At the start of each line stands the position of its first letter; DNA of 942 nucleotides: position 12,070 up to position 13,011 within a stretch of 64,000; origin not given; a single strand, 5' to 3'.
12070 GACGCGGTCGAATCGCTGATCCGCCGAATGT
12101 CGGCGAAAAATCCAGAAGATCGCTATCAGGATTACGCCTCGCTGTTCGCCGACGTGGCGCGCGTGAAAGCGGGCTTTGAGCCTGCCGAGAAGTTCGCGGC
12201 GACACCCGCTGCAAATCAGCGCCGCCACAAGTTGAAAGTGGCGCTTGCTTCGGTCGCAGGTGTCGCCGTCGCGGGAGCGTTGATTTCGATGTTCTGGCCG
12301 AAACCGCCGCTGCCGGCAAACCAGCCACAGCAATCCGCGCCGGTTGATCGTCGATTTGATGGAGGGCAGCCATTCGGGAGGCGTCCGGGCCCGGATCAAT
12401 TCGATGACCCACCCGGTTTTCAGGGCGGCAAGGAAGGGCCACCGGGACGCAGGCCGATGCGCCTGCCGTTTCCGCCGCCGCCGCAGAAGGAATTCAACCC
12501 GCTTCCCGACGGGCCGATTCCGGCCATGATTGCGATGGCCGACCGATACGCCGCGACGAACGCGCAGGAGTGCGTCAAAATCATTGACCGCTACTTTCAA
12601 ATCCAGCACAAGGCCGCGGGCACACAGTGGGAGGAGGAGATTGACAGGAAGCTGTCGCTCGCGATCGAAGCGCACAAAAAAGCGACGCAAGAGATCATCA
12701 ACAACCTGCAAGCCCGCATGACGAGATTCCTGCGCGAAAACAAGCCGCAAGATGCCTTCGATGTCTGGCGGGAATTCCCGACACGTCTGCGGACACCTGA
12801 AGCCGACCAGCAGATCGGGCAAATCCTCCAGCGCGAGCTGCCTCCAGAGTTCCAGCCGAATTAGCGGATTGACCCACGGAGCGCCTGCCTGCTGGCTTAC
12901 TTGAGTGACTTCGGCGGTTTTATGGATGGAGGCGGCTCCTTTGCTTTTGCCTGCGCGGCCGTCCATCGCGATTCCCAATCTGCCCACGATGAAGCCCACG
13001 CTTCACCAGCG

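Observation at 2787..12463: Recurring periplasmic Pro/Gly/Arg-rich segments with an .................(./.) pattern in four neighbouring proteins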

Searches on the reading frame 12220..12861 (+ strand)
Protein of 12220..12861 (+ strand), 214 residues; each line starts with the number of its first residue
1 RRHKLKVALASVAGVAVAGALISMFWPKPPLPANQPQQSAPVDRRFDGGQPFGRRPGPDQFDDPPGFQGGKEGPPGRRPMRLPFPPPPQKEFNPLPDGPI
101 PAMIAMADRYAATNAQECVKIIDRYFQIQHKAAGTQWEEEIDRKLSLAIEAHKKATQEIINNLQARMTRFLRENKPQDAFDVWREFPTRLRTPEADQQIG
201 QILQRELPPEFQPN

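Call 16: find_homologous_proteins(query=window:12229-12861:+, max_evalue=0.001)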
Query seq(211 aa): 616 candidates shared short words with the query, none scored E <= 0.001.

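Call 76: predict_structure(protein=window:12220-12861:+)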
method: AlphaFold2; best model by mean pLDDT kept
length: 214 residues; sequences in the alignment: 1
mean_pLDDT: 53.2   pTM: 0.30
mean pLDDT of the five models: 53.2, 52.1, 49.4, 48.9, 48.1
residues with pLDDT >= 90: 0; 70-90: 6; 50-70: 114; < 50: 94
segments of 3 or more residues with pLDDT < 50: 1-44, 46-49, 90-113, 125-131
pLDDT, mean of each block of 10 residues (from residue 1): 39 44 41 45 47 53 54 55 59 45 40 48 49 59 67 65 62 61 53 63 66 53
secondary structure, 60 per line:
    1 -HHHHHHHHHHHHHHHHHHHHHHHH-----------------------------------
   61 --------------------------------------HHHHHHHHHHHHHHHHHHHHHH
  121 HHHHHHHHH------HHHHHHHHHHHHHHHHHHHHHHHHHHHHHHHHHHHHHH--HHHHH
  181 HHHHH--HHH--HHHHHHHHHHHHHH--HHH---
elements in order: H2-25 H99-129 H136-173 H176-185 H193-206
